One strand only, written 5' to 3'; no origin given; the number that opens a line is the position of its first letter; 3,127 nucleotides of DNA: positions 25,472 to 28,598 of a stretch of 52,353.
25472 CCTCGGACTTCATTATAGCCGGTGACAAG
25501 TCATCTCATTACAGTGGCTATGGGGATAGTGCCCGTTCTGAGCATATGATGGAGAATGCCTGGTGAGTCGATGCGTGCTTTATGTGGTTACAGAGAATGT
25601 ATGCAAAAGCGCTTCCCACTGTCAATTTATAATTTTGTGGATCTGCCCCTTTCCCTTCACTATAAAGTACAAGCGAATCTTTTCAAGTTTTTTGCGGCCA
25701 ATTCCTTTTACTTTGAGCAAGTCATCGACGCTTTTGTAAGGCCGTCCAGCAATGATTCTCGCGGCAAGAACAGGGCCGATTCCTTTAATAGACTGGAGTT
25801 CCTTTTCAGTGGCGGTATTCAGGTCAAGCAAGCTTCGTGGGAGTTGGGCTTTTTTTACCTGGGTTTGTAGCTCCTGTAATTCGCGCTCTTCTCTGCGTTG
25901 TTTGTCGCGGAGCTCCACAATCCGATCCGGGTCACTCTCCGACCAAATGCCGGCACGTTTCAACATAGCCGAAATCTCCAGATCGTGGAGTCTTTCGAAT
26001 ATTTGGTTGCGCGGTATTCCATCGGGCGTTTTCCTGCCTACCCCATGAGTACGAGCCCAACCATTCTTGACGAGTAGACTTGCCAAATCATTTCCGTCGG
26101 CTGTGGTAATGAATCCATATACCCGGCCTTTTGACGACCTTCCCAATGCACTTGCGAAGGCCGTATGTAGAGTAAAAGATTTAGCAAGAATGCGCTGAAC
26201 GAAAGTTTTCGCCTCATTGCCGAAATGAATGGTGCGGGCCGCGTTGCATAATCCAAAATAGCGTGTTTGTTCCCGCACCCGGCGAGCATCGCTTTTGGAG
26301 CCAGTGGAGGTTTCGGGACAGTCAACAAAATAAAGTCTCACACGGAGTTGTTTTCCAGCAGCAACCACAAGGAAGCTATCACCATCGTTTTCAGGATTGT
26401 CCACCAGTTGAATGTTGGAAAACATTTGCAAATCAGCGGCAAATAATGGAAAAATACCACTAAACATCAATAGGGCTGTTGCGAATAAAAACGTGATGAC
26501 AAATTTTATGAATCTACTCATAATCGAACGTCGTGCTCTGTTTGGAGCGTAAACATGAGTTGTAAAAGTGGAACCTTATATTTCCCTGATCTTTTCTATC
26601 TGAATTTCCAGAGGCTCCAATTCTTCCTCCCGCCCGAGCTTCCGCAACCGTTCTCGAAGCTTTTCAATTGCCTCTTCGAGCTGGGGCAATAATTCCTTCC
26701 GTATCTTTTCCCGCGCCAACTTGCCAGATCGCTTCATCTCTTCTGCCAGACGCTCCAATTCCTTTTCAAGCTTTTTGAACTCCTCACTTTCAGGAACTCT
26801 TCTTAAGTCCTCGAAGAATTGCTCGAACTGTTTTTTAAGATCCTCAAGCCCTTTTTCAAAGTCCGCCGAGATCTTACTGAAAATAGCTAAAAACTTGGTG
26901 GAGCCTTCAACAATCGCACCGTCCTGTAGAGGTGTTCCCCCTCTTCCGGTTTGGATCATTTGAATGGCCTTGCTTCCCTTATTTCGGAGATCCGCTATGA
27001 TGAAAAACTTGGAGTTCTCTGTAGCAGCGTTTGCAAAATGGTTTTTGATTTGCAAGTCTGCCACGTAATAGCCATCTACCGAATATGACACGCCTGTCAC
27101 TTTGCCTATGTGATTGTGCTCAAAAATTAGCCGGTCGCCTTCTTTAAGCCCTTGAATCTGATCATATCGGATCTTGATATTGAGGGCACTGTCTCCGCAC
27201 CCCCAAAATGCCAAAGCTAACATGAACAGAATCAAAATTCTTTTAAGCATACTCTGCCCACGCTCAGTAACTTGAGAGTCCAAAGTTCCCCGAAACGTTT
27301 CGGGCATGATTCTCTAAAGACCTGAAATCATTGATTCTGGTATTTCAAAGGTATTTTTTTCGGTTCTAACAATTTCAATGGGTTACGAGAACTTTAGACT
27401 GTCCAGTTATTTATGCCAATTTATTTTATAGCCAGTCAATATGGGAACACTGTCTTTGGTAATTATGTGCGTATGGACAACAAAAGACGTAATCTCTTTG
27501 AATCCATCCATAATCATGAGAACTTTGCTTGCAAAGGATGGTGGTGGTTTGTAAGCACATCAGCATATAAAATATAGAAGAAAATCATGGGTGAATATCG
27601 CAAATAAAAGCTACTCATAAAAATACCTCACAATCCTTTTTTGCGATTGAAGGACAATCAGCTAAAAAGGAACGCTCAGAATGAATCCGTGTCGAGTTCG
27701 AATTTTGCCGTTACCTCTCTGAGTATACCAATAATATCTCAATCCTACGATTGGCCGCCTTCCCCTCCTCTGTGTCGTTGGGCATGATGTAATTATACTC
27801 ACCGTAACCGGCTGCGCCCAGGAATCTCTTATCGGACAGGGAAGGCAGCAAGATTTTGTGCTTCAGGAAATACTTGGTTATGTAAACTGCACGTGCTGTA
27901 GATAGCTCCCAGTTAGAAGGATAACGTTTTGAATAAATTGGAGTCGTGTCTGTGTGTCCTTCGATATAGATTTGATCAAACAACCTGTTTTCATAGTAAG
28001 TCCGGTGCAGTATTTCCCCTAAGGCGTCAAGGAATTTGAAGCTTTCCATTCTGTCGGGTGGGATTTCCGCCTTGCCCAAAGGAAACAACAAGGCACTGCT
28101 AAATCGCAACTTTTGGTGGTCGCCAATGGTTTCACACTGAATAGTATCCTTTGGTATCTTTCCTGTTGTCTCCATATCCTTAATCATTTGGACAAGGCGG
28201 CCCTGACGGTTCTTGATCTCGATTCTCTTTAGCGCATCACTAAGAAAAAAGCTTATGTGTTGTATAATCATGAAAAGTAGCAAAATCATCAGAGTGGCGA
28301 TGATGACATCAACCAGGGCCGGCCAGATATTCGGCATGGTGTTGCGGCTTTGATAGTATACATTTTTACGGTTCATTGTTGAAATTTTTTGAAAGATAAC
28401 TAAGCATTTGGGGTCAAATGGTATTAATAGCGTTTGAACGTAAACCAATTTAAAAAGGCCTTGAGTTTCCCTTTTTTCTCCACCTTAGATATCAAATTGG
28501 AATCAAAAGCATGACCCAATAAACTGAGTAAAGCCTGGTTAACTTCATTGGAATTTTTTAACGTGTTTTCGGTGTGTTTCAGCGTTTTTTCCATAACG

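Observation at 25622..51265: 25.6-kb one-strand array joining a tubulin-like GTPase, a kinase::Hsp70 fusion, GrpE-like proteins, vWA and a ZorAB-like stator: candidate undescribed system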

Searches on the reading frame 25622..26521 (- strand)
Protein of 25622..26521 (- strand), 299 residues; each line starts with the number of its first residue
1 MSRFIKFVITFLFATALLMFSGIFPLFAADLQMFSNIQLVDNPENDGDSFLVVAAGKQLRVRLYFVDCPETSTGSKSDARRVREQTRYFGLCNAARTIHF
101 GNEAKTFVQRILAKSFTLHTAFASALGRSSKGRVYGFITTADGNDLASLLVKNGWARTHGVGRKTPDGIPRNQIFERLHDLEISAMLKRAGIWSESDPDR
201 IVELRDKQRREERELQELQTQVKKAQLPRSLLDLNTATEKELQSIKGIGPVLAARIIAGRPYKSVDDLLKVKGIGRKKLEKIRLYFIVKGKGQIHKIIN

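Call 5: search_protein_families(library=pfam, proteins=[window:25622-26521:-], max_evalue=0.01)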
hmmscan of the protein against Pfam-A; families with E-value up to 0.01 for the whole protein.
window:25622-26521:- (299 aa): 8 families
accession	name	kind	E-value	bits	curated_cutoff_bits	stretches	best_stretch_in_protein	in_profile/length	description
PF12836.13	HHH_3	-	1.2e-16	61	27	1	232-285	6-63/65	Helix-hairpin-helix motif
PF00633.29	HHH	-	1e-13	50.8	24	2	230-258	1-29/30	Helix-hairpin-helix motif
PF00565.23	SNase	-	4.7e-10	40.3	21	1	60-195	1-107/107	Staphylococcal nuclease homologue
PF14520.12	HHH_5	-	1.6e-08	35.3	27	1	228-258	23-53/57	Helix-hairpin-helix domain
PF06514.17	PsbU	-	7.6e-08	32.7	24.5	1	231-283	14-66/93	Photosystem II 12 kDa extrinsic protein (PsbU)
PF12826.13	HHH_2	-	1e-05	26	27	0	230-257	25-52/64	Helix-hairpin-helix motif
PF14716.13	HHH_8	-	0.00097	19.9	30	0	235-256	43-64/73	Helix-hairpin-helix domain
PF14579.12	HHH_6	-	0.0092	16.6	25.6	0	242-281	27-73/90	Helix-hairpin-helix motif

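Call 7: search_protein_families(library=padloc, proteins=[window:25622-26521:-], max_evalue=0.01)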
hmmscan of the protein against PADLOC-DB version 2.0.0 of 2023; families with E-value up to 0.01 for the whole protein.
window:25622-26521:- (299 aa): 1 family
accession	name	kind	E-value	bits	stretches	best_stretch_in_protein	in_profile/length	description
PDLC01096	C3a212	-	0.00011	19.6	1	44-235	53-203/279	SNc+LTD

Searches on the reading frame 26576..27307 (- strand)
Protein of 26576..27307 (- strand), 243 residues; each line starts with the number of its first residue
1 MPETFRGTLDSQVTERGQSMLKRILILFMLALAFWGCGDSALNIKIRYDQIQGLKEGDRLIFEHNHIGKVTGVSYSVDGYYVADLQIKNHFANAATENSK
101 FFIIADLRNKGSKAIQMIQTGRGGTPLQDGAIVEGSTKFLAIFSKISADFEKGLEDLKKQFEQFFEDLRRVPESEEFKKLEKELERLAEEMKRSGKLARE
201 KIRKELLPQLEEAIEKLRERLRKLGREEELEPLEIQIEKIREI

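Call 5: search_protein_families(library=pfam, proteins=[window:26576-27307:-], max_evalue=0.01)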
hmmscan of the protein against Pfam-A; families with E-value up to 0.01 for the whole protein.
window:26576-27307:- (243 aa): 4 families
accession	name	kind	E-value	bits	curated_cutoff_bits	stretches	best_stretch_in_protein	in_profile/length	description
PF17946.7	RecC_C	-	0.00061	20.1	22.6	1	170-238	62-119/202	RecC C-terminal domain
PF05235.19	CHAD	-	0.0036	17.8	25.6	1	148-241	92-186/228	CHAD domain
PF01442.23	Apolipoprotein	-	0.0077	16.4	90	0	144-226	80-161/190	Apolipoprotein A1/A4/E domain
PF20572.3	DUF6781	-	0.0079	16.5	27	0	149-220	111-181/213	Family of unknown function (DUF6781)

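Call 7: search_protein_families(library=padloc, proteins=[window:26576-27307:-], max_evalue=0.01)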
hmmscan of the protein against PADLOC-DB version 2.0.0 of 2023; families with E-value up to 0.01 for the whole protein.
window:26576-27307:- (243 aa): 2 families
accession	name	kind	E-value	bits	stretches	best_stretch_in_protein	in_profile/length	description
PDLC02750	PbeC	-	0.0028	14.3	1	151-231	173-251/629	PbeC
PDLC03839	LeoA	-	0.0055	13.8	1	135-226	296-385/559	-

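Call 56: search_protein_families(library=ncbifam, proteins=[window:26576-27307:-], max_evalue=0.01)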
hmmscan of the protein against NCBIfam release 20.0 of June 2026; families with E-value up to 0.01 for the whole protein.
window:26576-27307:- (243 aa): 3 families
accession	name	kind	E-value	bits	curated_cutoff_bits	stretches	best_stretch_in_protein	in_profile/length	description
NF008070.2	PRK10807.1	equivalog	0.0009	18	525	0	40-103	149-213/542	intermembrane transport protein PqiB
NF033928.1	alph_xenorhab_A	subfamily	0.0011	18.4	125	1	144-228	121-204/339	alpha-xenorhabdolysin family binary toxin subunit A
NF042955.1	Ppl_antiphage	equivalog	0.0063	14.5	1000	1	138-224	511-595/882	anti-phage protein Ppl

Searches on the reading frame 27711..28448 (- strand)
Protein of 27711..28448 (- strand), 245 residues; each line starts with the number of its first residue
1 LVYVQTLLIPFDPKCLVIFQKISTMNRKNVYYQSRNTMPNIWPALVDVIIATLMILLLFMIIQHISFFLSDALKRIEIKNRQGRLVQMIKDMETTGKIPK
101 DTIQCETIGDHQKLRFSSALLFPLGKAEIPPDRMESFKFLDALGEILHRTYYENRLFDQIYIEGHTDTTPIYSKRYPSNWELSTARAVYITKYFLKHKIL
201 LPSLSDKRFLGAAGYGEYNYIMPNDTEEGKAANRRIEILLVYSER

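Call 5: search_protein_families(library=pfam, proteins=[window:27711-28448:-], max_evalue=0.01)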
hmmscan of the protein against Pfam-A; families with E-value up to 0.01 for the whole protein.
window:27711-28448:- (245 aa): 1 family
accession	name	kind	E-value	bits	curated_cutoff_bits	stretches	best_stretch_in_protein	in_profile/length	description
PF00691.25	OmpA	-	1.9e-10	41.4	27.2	1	122-234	2-98/98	OmpA family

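Call 7: search_protein_families(library=padloc, proteins=[window:27711-28448:-], max_evalue=0.01)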
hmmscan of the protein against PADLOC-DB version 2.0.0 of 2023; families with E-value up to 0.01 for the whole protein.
window:27711-28448:- (245 aa): 7 families
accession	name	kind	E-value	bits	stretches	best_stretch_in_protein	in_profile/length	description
PDLC00608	ZorB1|ZorB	-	1e-22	78.7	1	40-240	16-225/243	MotB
PDLC00610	ZorB1|ZorB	-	2.1e-21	74.6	1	45-241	20-235/254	MotB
PDLC00609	ZorB1|ZorB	-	2.6e-17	61.1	1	32-240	9-214/232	MotB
PDLC00612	ZorB1|ZorB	-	6.1e-16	56.8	1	154-241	181-267/293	MotB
PDLC00651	ZorB3|ZorB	-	6.9e-15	53.1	1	36-240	10-202/215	MotB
PDLC00641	ZorB2|ZorB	-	2.9e-13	48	1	34-238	9-220/238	MotB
PDLC00611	ZorB1|ZorB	-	0.00039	18.2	1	42-197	21-169/240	MotB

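Call 48: search_solved_structures(query=window:27711-28448:-, max_evalue=0.01)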
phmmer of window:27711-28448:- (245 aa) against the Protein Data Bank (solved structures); distinct sequences matched with E-value up to 0.01: 28.
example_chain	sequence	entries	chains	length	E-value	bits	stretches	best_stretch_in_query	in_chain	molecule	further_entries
6ysf_A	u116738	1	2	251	2.5e-19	72.9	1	109-244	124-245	Chemotaxis motB protein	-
8ucs_A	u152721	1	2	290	3.4e-19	72.4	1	110-244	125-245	OmpA family protein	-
9ljk_A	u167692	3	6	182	2.6e-14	56.5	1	154-242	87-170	Flagellar motor protein MotS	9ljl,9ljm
6ysl_A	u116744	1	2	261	2.6e-13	53.2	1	159-241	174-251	Motility protein B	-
8vvn_B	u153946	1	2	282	2.4e-11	46.7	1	28-240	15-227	Chemotaxis protein MotB-related protein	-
8bri_F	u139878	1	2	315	2.5e-11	46.7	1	85-243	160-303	Flagellar motor protein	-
3wpw_A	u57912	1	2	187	4e-11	46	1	85-243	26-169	PomB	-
3wpx_A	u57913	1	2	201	5.1e-11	45.7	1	85-243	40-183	PomB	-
8zyz_A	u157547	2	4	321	5.9e-11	45.5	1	85-243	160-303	PomB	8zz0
8zyv_A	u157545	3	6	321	7e-11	45.2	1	85-243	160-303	PomB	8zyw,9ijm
3khn_A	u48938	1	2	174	8.9e-10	41.6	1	114-240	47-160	MotB protein, putative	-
9yed_CP1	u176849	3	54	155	2e-09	40.5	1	95-240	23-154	Chemotaxis protein PomB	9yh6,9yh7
4b62_A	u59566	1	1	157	5e-09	39.2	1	155-240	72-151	TSSL1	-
3s02_A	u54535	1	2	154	1.6e-07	34.2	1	137-239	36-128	Motility protein B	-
3s0h_A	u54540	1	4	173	1.7e-07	34.1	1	114-239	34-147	Motility protein B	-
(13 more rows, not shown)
